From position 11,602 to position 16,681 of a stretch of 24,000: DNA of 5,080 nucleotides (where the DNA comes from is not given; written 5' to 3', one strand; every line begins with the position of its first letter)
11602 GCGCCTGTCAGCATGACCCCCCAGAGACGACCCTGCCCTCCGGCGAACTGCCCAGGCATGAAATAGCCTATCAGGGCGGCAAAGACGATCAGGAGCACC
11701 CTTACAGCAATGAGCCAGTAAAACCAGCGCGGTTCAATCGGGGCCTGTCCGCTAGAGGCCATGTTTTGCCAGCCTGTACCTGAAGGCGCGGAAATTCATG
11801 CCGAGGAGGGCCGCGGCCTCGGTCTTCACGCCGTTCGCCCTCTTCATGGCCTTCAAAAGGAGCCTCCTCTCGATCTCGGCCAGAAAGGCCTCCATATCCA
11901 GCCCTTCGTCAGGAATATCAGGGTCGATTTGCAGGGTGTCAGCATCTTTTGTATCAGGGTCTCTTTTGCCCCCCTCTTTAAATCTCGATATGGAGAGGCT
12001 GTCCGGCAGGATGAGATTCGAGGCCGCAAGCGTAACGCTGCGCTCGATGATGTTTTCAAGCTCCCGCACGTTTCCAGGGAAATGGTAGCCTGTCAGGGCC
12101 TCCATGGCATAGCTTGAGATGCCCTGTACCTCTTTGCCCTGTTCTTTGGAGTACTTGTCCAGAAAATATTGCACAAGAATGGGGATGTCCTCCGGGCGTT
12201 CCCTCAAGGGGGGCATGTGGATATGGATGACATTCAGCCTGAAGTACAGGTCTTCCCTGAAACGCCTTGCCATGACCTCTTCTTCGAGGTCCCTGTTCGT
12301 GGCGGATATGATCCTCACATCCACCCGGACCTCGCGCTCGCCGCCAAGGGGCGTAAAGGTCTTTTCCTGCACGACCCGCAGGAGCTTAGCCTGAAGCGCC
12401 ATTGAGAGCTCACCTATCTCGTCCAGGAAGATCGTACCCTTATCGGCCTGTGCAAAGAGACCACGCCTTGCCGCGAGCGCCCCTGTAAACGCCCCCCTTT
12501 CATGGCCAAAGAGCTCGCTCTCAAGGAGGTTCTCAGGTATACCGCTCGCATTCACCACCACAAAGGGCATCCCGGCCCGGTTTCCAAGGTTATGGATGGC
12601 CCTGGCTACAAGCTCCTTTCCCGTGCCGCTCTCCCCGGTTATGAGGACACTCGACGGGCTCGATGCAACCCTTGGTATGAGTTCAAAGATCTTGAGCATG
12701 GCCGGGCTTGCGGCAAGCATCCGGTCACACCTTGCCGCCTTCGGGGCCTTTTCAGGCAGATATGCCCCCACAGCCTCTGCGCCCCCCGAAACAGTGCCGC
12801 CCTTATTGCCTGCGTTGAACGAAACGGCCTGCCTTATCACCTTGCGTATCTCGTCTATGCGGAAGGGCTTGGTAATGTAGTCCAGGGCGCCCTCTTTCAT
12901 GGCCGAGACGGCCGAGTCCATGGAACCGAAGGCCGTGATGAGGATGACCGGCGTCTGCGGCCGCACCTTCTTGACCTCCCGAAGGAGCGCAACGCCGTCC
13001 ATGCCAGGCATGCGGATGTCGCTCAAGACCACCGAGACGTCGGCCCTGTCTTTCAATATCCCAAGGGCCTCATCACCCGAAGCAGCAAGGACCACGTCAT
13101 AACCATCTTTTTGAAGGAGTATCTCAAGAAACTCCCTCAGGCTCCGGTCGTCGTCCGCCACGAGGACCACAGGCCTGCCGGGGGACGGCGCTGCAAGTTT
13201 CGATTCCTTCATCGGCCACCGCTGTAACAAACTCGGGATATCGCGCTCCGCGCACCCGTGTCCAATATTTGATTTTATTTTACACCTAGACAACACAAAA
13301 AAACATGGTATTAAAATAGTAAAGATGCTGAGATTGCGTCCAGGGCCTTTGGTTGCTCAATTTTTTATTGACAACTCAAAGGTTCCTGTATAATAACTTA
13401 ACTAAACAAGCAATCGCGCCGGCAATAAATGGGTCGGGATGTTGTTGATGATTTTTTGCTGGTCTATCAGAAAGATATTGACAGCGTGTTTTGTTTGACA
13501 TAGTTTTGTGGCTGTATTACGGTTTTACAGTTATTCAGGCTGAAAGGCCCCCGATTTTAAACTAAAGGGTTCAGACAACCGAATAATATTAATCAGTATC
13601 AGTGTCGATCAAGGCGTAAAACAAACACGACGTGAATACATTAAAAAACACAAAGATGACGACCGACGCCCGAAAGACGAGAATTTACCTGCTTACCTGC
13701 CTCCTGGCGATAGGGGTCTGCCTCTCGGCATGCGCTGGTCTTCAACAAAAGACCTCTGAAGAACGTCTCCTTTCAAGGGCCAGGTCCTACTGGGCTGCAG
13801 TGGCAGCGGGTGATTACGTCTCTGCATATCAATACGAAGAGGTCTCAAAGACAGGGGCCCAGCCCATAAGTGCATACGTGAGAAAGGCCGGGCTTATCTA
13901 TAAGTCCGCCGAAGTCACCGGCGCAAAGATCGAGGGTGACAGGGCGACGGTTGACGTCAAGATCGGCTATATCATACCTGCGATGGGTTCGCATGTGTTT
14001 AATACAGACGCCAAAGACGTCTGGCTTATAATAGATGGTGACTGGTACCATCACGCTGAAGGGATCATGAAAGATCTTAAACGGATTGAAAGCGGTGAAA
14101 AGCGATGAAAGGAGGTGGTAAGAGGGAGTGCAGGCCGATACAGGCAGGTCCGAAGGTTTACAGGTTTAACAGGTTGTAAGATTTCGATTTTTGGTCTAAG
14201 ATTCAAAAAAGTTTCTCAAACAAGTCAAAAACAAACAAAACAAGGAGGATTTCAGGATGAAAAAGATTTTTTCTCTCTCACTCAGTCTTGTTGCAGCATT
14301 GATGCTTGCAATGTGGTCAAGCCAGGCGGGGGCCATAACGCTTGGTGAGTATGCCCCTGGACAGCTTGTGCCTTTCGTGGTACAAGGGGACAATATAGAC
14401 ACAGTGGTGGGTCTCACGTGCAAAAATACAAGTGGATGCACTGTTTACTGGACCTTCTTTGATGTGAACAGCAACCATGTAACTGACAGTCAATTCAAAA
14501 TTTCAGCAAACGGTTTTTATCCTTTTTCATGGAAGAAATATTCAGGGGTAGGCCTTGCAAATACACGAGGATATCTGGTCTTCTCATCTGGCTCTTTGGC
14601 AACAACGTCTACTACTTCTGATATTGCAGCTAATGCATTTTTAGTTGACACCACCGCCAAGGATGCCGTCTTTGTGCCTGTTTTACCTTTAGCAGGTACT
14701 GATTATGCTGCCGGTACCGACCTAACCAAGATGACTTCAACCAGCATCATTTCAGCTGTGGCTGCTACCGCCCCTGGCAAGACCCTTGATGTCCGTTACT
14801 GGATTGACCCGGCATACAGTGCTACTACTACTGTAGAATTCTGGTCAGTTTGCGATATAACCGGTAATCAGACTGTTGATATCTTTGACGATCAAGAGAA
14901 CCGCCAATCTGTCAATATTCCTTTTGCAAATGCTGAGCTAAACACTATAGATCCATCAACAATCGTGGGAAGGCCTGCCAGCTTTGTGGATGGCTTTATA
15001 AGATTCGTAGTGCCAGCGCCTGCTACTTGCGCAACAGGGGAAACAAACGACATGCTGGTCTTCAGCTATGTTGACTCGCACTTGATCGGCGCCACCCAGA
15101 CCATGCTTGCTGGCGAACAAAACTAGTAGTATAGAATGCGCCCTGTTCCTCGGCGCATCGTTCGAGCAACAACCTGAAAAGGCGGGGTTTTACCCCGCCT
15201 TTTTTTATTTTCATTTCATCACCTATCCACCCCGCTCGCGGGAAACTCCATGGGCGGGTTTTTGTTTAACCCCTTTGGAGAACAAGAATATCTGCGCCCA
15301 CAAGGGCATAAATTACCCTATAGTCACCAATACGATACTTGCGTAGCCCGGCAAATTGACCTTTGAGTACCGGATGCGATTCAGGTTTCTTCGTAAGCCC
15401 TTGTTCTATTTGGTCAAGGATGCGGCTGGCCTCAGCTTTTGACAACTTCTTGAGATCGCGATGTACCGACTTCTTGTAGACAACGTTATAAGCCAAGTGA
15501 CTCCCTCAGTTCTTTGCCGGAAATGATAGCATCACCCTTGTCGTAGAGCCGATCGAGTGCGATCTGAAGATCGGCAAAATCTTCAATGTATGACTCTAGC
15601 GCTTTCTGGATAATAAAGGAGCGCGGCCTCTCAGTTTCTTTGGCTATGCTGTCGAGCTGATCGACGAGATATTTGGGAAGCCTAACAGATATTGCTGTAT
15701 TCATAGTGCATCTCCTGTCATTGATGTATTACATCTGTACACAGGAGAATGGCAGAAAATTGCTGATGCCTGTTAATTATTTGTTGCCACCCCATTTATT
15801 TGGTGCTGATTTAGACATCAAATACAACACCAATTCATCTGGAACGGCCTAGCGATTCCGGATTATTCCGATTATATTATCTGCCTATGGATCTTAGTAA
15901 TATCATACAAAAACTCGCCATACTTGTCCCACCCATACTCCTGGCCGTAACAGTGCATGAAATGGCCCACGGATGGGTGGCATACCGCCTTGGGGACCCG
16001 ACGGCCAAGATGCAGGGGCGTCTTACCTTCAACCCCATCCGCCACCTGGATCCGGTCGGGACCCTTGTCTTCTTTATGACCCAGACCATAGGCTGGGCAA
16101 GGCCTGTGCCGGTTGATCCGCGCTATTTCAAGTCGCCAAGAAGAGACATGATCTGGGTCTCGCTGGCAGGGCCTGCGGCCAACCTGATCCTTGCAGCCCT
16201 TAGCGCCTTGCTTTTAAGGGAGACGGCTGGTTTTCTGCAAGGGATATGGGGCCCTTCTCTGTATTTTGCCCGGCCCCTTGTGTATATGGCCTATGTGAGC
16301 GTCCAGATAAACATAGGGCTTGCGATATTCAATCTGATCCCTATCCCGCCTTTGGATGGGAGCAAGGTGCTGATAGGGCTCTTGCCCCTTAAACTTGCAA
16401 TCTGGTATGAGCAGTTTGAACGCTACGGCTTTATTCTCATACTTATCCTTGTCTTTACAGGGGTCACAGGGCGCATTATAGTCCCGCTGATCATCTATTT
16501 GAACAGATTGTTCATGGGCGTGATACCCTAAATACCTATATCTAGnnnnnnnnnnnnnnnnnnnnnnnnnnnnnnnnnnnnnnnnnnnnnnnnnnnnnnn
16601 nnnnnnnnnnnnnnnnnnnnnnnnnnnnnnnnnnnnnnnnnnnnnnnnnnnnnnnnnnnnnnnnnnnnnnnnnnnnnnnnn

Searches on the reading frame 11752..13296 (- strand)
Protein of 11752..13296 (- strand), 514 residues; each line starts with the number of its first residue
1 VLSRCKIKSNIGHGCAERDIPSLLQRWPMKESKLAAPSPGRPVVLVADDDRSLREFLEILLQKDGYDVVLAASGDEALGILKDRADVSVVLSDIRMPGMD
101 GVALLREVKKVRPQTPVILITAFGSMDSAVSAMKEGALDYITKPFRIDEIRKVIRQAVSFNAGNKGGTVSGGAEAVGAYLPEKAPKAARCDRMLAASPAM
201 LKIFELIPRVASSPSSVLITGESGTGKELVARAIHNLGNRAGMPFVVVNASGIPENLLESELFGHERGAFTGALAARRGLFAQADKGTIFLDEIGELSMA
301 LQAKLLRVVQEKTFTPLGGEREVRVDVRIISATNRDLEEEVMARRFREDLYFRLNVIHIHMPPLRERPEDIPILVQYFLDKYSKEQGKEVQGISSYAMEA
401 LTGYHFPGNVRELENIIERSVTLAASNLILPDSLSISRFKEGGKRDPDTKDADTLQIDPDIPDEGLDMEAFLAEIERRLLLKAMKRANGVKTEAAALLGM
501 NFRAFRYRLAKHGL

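Call 51: search_protein_families(library=pfam, proteins=[window:11752-13296:-], max_evalue=0.0001)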
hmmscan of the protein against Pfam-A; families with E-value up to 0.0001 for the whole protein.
window:11752-13296:- (514 aa): 8 families
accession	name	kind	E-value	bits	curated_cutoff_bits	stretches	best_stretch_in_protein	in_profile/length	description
PF00158.32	Sigma54_activat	-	2.8e-69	232.5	20.2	1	194-360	2-168/168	Sigma-54 interaction domain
PF00072.30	Response_reg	-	3.1e-30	105.1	30.2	1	44-154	1-110/111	Response regulator receiver domain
PF25601.1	AAA_lid_14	-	3.7e-25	88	27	1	365-436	1-72/87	AAA+ ATPase lid domain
PF14532.12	Sigma54_activ_2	-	1.6e-23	83.9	25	1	194-364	1-138/138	Sigma-54 interaction domain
PF02954.25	HTH_8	-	2.7e-12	46.6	22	1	472-511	2-41/42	Bacterial regulatory protein, Fis family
PF00004.35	AAA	-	1.4e-07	32.5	21.2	1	217-353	1-130/131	ATPase family associated with various cellular activities (AAA)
PF07728.20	AAA_5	-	2.2e-07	31.4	22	1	217-337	2-125/139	AAA domain (dynein-related subfamily)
PF07724.20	AAA_2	-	3.8e-05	24.2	27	1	215-339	4-129/166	AAA domain (Cdc48 subfamily)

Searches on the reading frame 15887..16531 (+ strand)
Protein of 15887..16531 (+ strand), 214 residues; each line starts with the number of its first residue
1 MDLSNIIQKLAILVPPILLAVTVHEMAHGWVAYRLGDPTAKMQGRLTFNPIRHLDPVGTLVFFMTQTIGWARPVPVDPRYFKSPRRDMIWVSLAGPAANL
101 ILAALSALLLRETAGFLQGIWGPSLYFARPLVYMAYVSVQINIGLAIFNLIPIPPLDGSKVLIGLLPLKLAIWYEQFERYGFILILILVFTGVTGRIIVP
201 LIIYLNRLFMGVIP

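Call 74: search_protein_families(library=pfam, proteins=[window:15887-16531:+], max_evalue=0.0001)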
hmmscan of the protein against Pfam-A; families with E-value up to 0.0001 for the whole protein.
window:15887-16531:+ (214 aa): 1 family
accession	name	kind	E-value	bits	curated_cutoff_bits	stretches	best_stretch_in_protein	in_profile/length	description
PF02163.28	Peptidase_M50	-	3.1e-16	59.8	27.2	1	17-181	6-210/221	Peptidase family M50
